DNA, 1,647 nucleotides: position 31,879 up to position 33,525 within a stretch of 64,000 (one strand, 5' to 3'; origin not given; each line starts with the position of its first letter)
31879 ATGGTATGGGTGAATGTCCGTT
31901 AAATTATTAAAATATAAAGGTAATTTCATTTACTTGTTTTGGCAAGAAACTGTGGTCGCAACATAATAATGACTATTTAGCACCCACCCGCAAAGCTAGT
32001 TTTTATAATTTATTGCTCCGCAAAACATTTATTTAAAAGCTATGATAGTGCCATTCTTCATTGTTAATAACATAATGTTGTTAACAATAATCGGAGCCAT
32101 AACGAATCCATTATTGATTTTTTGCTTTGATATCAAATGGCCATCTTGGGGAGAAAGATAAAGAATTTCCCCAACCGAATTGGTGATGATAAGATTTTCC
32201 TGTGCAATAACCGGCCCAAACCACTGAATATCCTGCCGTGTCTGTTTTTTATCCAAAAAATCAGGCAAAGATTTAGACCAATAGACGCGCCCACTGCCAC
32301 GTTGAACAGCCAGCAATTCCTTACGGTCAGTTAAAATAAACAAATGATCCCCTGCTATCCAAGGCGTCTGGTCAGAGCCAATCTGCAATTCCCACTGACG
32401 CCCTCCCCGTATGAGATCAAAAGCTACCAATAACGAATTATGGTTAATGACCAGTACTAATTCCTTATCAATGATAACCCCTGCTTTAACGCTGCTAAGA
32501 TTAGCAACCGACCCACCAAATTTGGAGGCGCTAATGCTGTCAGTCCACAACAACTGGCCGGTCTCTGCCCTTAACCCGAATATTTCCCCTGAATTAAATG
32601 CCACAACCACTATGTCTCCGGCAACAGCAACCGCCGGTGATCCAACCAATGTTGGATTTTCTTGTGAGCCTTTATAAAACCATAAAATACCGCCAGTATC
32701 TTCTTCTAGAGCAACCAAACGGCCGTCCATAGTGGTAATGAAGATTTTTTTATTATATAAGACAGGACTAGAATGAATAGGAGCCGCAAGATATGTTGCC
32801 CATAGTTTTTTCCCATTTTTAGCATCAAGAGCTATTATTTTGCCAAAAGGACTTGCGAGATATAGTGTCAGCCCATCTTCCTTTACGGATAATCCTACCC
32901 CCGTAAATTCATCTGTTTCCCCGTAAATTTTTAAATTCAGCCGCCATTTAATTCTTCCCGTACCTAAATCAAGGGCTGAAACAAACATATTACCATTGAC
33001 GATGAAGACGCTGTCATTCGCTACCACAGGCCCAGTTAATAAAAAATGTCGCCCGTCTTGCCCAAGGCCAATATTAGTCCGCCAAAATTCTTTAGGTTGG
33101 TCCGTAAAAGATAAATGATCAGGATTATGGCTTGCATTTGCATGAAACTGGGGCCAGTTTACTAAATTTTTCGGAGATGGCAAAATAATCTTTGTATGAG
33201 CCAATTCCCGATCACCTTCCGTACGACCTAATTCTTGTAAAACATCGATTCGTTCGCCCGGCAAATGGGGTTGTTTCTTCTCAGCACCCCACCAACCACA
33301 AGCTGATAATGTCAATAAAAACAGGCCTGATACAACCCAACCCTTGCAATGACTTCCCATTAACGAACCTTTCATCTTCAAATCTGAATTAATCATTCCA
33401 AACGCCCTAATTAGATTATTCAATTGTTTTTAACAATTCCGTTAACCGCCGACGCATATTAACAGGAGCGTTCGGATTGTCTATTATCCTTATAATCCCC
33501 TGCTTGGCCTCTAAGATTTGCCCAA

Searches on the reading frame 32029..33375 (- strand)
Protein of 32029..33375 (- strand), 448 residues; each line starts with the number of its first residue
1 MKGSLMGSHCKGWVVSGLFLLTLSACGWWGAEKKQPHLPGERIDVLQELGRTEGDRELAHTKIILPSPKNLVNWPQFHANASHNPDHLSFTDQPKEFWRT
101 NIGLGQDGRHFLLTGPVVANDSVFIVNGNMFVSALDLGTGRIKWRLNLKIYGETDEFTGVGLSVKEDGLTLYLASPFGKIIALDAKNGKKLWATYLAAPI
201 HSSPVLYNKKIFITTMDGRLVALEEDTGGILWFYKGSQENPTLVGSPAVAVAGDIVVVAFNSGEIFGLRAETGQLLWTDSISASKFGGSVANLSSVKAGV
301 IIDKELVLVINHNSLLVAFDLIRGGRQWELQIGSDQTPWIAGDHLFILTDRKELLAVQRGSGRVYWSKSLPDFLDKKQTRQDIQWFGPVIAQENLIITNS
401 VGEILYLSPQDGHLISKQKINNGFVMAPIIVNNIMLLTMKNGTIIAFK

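Call 28: search_protein_families(library=pfam, proteins=[window:32029-33375:-], max_evalue=0.00001)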
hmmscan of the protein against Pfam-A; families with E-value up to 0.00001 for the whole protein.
window:32029-33375:- (448 aa): 4 families
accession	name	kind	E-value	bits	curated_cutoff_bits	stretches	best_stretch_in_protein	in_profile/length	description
PF13360.13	PQQ_2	-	2e-51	175.3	27.6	1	132-367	5-232/233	Outer membrane protein assembly factor BamB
PF13570.13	Beta-prop_ACSF4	-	1.4e-24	87.6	133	2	118-236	99-212/329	Beta-alanine-activating enzyme, beta-propeller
PF01011.28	PQQ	-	2e-15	57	26.7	0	170-229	59-135/595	Glucose/ethanol/alcohol dehydrogenase, beta-propeller domain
PF25293.1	Beta-prop_EMC1_N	-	3.2e-08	33.9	34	0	268-422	46-197/219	EMC1 N-terminal beta-propeller domain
